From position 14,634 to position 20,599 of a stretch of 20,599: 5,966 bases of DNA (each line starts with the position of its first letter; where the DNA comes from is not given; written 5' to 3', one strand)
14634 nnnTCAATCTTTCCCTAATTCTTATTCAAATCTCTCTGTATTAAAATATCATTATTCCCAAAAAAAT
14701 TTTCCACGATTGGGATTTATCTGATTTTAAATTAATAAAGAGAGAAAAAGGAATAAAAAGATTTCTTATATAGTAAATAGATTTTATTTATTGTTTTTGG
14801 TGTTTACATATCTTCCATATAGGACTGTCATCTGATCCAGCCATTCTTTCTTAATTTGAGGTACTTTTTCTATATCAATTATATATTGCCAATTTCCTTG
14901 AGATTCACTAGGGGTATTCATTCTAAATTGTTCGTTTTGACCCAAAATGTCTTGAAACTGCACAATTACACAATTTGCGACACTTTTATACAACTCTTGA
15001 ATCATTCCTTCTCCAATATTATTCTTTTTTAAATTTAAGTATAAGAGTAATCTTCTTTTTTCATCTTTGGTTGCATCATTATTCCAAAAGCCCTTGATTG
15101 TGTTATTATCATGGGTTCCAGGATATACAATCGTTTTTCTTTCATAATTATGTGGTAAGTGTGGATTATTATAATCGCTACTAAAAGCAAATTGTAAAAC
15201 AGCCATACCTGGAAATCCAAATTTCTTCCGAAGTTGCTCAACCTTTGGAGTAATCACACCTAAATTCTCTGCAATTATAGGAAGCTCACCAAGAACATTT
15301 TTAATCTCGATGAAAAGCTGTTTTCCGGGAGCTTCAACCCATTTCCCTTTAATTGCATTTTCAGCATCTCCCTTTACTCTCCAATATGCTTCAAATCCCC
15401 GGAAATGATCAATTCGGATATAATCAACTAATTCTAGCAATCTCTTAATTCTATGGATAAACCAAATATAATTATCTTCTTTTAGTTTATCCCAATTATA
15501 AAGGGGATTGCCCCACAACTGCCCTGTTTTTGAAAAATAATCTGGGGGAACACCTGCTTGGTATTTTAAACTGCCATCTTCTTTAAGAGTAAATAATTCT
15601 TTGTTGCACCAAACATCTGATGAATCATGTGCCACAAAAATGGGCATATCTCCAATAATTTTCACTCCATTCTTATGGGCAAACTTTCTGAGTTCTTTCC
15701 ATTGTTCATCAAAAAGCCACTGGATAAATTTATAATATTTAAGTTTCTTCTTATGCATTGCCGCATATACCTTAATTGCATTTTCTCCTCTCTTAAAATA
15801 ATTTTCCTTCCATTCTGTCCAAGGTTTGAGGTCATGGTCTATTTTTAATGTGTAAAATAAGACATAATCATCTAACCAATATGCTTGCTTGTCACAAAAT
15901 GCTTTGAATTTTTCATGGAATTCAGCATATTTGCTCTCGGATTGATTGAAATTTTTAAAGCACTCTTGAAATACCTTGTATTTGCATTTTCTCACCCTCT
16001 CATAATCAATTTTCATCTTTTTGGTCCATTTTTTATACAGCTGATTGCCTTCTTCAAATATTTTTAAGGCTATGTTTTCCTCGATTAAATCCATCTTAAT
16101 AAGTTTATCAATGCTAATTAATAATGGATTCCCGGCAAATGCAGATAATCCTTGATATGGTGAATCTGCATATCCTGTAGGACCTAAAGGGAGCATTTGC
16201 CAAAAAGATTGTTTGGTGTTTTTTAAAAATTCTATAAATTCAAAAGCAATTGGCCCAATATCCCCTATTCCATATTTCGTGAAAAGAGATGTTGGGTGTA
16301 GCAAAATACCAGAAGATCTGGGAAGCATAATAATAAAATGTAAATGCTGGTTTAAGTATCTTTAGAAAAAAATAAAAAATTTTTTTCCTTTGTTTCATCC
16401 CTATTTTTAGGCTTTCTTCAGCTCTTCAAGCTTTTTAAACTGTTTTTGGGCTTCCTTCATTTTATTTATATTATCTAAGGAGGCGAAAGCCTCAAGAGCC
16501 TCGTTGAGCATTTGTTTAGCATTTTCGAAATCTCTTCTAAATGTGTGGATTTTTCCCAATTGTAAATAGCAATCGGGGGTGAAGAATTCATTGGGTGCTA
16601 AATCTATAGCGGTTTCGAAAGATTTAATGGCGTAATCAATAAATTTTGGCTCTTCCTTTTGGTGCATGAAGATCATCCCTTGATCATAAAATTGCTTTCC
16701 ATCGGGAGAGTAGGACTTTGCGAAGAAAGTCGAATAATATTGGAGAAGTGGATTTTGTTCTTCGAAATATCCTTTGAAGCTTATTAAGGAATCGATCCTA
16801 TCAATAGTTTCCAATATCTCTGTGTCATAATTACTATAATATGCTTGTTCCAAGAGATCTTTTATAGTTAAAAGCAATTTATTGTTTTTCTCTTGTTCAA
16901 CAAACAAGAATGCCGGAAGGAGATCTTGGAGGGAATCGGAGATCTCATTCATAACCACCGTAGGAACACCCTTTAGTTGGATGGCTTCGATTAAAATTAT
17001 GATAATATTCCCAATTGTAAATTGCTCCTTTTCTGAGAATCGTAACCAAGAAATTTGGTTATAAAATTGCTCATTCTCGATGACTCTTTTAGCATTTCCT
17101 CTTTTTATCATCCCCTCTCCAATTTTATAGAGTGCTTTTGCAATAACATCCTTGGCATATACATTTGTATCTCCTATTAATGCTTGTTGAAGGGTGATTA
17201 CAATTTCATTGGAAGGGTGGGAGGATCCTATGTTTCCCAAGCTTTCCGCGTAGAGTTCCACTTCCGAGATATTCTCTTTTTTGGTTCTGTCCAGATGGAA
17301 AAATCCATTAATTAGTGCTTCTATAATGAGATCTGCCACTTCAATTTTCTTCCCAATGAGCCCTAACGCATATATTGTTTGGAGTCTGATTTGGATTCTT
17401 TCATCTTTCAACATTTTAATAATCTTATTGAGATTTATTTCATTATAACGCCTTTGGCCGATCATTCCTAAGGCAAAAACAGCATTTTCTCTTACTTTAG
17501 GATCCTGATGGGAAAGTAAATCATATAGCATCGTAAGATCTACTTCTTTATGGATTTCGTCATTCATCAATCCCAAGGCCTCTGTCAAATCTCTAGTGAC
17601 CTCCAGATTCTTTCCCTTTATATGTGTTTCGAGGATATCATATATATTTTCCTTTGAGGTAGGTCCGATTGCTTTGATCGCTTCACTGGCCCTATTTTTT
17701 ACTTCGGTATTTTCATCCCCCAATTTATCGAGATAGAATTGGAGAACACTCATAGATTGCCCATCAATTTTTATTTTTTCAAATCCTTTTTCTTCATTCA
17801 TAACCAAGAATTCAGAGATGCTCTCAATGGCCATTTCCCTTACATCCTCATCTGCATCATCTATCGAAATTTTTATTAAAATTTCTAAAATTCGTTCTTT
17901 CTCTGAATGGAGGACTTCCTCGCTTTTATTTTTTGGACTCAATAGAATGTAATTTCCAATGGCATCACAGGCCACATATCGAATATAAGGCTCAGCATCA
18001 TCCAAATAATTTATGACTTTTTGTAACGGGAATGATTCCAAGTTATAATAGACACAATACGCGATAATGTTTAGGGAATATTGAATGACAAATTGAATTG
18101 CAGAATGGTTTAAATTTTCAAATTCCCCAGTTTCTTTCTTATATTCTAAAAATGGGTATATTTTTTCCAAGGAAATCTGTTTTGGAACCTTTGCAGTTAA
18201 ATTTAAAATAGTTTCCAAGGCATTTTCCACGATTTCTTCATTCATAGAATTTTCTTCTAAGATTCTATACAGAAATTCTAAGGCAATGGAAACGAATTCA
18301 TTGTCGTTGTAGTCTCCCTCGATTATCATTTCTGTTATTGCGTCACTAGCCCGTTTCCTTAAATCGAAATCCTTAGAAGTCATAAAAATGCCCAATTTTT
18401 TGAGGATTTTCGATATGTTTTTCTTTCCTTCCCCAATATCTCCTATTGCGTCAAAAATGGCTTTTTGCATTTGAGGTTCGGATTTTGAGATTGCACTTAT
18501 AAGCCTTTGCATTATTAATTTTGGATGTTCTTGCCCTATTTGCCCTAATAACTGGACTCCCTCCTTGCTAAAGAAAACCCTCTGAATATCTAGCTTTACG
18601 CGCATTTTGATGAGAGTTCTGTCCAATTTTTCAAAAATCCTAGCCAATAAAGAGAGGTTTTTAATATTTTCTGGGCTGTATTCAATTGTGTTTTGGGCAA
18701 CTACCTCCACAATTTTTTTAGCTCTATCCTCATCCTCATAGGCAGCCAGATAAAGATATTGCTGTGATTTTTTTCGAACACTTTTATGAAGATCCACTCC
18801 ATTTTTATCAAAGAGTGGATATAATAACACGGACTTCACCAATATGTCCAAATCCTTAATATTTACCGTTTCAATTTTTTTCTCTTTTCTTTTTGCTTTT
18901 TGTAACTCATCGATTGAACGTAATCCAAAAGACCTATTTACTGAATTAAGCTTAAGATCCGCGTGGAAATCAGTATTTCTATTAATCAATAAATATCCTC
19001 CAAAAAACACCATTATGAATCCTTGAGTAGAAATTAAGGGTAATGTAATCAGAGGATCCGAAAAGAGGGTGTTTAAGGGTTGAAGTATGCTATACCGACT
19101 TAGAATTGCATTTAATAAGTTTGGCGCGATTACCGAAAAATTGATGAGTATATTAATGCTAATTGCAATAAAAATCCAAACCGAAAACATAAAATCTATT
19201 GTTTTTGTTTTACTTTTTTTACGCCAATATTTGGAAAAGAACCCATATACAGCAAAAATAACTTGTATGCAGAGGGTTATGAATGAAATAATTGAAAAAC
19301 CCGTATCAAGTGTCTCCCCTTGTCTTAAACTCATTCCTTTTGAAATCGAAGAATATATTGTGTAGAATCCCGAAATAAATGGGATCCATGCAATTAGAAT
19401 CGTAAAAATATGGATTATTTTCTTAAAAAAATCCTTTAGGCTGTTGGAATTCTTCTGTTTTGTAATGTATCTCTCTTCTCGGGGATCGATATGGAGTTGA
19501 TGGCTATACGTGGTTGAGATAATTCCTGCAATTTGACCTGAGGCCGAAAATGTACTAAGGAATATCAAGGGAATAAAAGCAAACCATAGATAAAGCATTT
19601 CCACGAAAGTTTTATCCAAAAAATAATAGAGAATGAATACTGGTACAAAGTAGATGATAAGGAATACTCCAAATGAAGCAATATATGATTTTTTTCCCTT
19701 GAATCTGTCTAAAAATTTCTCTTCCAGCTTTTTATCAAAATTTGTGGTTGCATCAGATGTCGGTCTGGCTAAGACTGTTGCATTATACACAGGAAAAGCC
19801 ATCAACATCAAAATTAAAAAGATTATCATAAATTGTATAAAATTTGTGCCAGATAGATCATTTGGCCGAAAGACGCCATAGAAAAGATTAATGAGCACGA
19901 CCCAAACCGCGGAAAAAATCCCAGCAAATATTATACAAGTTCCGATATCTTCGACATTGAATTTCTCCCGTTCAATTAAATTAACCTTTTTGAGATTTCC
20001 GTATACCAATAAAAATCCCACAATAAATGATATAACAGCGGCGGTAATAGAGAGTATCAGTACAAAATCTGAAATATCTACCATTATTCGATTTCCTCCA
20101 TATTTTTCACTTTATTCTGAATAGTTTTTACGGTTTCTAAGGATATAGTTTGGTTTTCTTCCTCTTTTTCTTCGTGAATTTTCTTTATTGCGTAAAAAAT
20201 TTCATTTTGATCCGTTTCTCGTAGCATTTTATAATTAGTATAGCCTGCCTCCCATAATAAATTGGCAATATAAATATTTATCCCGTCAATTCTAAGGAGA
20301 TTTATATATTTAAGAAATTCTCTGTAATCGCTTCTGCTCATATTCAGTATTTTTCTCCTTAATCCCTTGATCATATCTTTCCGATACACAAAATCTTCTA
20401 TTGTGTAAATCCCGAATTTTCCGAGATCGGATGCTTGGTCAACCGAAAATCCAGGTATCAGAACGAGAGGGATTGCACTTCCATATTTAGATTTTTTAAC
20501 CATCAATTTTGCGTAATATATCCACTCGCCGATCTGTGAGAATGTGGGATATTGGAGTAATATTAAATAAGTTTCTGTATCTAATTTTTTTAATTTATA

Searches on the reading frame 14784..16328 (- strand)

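Call 65: search_protein_families(library=pfam, proteins=[window:14784-16328:-], max_evalue=0.0001)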
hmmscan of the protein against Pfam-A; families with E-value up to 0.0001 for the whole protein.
window:14784-16328:- (514 aa): 1 family
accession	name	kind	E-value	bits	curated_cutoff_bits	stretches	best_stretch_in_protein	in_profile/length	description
PF02446.23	Glyco_hydro_77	-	2.1e-165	551.5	25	1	10-484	1-459/465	4-alpha-glucanotransferase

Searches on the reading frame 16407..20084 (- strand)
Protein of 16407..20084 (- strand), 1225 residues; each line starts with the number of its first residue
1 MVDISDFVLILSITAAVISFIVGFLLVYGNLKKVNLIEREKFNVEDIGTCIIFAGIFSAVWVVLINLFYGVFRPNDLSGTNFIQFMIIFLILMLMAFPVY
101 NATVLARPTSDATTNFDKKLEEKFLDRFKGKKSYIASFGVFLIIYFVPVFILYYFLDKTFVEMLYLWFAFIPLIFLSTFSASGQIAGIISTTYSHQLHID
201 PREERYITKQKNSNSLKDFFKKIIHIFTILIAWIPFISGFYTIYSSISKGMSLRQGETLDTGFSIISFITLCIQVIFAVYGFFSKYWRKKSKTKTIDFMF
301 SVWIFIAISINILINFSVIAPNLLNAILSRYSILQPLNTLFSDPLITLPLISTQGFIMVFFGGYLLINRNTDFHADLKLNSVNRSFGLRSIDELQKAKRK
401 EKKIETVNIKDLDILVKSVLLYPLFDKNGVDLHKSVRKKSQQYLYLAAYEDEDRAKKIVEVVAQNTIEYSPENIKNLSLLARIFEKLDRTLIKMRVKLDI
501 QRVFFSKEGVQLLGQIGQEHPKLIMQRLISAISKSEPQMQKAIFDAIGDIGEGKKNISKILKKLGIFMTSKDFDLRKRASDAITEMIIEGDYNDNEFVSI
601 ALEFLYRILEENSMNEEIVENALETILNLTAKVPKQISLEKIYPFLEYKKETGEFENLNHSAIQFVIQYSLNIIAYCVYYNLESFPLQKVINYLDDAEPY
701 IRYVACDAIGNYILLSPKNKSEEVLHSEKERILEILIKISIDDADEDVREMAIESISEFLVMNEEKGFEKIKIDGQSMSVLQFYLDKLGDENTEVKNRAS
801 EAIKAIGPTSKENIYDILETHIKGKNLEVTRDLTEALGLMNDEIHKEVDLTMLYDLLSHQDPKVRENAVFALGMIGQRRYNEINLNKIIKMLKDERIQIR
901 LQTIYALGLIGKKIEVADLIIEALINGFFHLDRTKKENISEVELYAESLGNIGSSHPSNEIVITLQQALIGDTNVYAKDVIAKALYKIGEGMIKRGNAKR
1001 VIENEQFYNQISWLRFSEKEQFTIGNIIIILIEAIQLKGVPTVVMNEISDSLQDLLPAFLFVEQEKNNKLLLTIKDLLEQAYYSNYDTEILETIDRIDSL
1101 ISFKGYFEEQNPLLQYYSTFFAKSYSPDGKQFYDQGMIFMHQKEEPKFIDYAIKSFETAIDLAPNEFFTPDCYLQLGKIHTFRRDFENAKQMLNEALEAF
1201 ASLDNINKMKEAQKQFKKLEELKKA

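Call 65: search_protein_families(library=pfam, proteins=[window:16407-20084:-], max_evalue=0.0001)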
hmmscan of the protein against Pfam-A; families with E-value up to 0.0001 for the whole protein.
window:16407-20084:- (1225 aa): 6 families
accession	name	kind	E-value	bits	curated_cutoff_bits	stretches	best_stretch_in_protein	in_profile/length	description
PF13646.12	HEAT_2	-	8.7e-20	71.2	27.7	1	853-924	4-71/88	HEAT repeats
PF02985.28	HEAT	-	3.6e-19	67.5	23.5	0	851-877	3-29/31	HEAT repeat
PF00514.29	Arm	-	5.9e-08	32.9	20.6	0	602-631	14-41/41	Armadillo/beta-catenin-like repeat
PF13513.12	HEAT_EZ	-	7.5e-07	30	27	0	862-910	1-55/55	HEAT-like repeat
PF25786.1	HEAT_GCN1_C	-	2e-06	28.4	27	0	724-816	19-104/151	GCN1-like, C-terminal HEAT repeats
PF11698.14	V-ATPase_H_C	-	9.7e-05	22.9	27.2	0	687-761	44-114/117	V-ATPase subunit H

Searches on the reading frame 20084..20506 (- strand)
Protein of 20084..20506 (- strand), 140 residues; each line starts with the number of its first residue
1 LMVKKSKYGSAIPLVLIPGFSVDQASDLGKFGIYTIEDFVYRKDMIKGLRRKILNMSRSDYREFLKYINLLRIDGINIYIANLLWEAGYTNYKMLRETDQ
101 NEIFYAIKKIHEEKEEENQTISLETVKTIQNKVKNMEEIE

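Call 76: search_protein_families(library=pfam, proteins=[window:20084-20506:-], max_evalue=0.1)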
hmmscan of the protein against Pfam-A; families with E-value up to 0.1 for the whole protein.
window:20084-20506:- (140 aa): 5 families
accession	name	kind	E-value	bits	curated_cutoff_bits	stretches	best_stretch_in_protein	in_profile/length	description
PF14229.12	DUF4332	-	2.1e-08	34.8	23.2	1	19-128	2-114/122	Domain of unknown function (DUF4332)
PF04994.19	TfoX_C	-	0.0038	17.7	23.1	1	70-114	5-49/81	TfoX C-terminal domain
PF25453.1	DUF7898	-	0.028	15.3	27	1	69-131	5-67/80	Domain of unknown function (DUF7898)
PF14520.12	HHH_5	-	0.031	15.2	27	0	69-113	3-46/57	Helix-hairpin-helix domain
PF11731.14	Cdd1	-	0.085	13.5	25.5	0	69-114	7-52/86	Pathogenicity locus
